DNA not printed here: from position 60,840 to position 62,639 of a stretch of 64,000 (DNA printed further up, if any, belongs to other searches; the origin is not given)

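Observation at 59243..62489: MoxR-like AAA+ ATPase plus vWA (MIDAS) protein pair at the end of the rightward arm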

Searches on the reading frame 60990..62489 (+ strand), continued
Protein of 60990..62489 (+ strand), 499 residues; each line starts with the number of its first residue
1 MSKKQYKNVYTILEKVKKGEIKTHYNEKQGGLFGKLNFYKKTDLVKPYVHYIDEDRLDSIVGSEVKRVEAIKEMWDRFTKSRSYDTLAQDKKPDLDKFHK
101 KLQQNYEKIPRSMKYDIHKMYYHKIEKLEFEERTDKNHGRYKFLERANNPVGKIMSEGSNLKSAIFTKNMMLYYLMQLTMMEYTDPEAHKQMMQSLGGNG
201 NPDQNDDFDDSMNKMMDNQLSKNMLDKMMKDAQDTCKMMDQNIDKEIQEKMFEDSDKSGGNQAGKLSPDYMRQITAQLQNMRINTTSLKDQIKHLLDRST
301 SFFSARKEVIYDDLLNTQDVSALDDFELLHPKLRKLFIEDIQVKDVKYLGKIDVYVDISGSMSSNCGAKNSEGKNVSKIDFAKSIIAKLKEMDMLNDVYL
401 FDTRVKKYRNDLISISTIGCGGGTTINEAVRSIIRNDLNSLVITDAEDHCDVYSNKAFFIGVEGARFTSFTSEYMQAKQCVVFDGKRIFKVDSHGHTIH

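Call 85: get_annotated_region(hit=H19, flank=4000)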
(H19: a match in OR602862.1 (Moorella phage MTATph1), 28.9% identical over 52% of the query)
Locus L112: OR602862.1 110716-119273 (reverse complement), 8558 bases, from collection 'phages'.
description: Moorella phage MTATph1, complete genome.
organism: Moorella phage MTATph1 (NCBI taxid 3090776)
taxonomy: Viruses; Duplodnaviria; Heunggongvirae; Uroviricota; Caudoviricetes
host: Moorella thermoacetica DSM 103132; source: -; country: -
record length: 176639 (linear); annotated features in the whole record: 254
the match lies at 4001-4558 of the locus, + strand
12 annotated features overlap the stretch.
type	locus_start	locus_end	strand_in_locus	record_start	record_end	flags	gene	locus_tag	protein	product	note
CDS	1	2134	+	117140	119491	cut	-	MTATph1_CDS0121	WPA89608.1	ribonucleoside-diphosphate reductase large subunit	-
CDS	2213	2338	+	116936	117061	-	-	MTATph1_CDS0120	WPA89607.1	hypothetical protein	-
CDS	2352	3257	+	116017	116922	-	-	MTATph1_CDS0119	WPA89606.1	hypothetical protein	-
CDS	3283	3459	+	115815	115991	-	-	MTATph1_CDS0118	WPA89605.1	hypothetical protein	-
CDS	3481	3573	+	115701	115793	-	-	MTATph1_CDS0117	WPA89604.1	hypothetical protein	-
CDS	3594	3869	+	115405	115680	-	-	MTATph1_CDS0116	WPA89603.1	hypothetical protein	-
CDS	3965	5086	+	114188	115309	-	-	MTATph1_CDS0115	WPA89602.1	ATPase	-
CDS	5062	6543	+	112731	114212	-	-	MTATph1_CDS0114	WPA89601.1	hypothetical protein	-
CDS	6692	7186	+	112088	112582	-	-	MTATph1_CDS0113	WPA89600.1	antitoxin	antitoxin from toxin-antitoxin system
CDS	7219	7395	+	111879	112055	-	-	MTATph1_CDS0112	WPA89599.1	hypothetical protein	-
CDS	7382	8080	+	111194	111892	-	-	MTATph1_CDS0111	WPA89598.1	hypothetical protein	-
CDS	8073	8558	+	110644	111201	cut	-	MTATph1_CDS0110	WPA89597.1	hypothetical protein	-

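Call 89: search_protein_families(library=pfam, proteins=[L110:5492-7153:+, L112:5062-6543:+, L111:3054-4379:+, L110:3731-5146:+, L112:3965-5086:+, L111:1605-3053:+], max_evalue=0.01)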
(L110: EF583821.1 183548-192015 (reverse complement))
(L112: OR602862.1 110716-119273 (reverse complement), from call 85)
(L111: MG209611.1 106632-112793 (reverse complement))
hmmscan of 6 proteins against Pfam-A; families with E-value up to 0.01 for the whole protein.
L110:5492-7153:+ (553 aa): 0 families

L112:5062-6543:+ (493 aa): 4 families
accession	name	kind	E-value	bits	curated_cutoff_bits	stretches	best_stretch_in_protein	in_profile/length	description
PF05762.20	VWA_CoxE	-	1.1e-11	45.1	26.4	1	328-465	58-190/222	VWA domain containing CoxE-like protein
PF13519.12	VWA_2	-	1e-08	36.2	27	1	330-433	2-107/107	von Willebrand factor type A domain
PF13768.12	VWA_3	-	0.0017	18.8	27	0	329-465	3-138/155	von Willebrand factor type A domain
PF23702.2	ARM_ECM29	-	0.0054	16.8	27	1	97-194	101-197/212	ECM29, ARM-like repeats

L111:3054-4379:+ (441 aa): 0 families

L110:3731-5146:+ (471 aa): 12 families
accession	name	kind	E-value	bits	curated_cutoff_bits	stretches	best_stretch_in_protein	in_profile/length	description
PF20030.5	bpMoxR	-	2.9e-46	157.6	27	1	83-288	2-205/205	MoxR domain in the MoxR-vWA-beta-propeller ternary systems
PF07728.20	AAA_5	-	1.8e-20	73.8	22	1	114-242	1-139/139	AAA domain (dynein-related subfamily)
PF17868.7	AAA_lid_8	-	7.7e-14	51.7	22.8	1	311-362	16-67/72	AAA lid domain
PF00004.35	AAA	-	1.2e-05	26.2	21.2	1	115-188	1-66/131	ATPase family associated with various cellular activities (AAA)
PF00158.32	Sigma54_activat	-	2.1e-05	24.7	20.2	1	99-229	9-145/168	Sigma-54 interaction domain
PF01078.27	Mg_chelatase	-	0.00021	21.2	20.3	1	99-132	9-42/207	Magnesium chelatase, subunit ChlI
PF13191.12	AAA_16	-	0.0028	18.6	32.6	1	95-140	2-52/167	AAA ATPase domain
PF13481.12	AAA_25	-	0.0048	17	27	1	90-144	14-65/195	AAA domain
PF13401.12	AAA_22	-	0.005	17.6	27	0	115-155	8-50/130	AAA domain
PF14812.11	PBP1_TM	-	0.0055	17.4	27.8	0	5-59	20-70/85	Transmembrane domain of transglycosylase PBP1 at N-terminal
PF20720.3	nSTAND3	-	0.0066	16.6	27.2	0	101-138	6-43/155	Novel STAND NTPase 3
PF00005.33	ABC_tran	-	0.0082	17.2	25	0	109-138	8-37/137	ABC transporter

L112:3965-5086:+ (373 aa): 7 families
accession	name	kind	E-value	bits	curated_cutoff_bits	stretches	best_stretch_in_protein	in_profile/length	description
PF20030.5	bpMoxR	-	2.8e-53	180.5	27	1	10-185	3-174/205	MoxR domain in the MoxR-vWA-beta-propeller ternary systems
PF07728.20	AAA_5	-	5.3e-25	88.5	22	1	40-171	1-139/139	AAA domain (dynein-related subfamily)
PF17868.7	AAA_lid_8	-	8e-17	61.2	22.8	1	222-291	2-72/72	AAA lid domain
PF07726.17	AAA_3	-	8.9e-05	22.8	27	1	40-172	1-130/131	ATPase family associated with various cellular activities (AAA)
PF13191.12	AAA_16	-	0.0004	21.4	32.6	1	39-115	25-103/167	AAA ATPase domain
PF13481.12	AAA_25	-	0.0012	18.9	27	1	35-73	30-66/195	AAA domain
PF00004.35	AAA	-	0.0033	18.3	21.2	0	41-114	1-53/131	ATPase family associated with various cellular activities (AAA)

L111:1605-3053:+ (482 aa): 7 families
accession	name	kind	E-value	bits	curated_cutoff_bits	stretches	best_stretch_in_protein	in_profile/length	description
PF20030.5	bpMoxR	-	8.8e-37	126.6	27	1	19-188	8-175/205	MoxR domain in the MoxR-vWA-beta-propeller ternary systems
PF07728.20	AAA_5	-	4.1e-19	69.4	22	1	46-173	3-139/139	AAA domain (dynein-related subfamily)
PF17868.7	AAA_lid_8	-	6.4e-13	48.8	22.8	1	227-296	2-72/72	AAA lid domain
PF00004.35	AAA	-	2.8e-05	25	21.2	1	47-80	3-35/131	ATPase family associated with various cellular activities (AAA)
PF13401.12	AAA_22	-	0.00028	21.6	27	1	43-87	6-52/130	AAA domain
PF13191.12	AAA_16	-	0.00099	20.1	32.6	1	26-69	3-51/167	AAA ATPase domain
PF25201.1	nSTAND6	-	0.0068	16.9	27.7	0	28-97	4-74/148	Novel STAND NTPase 6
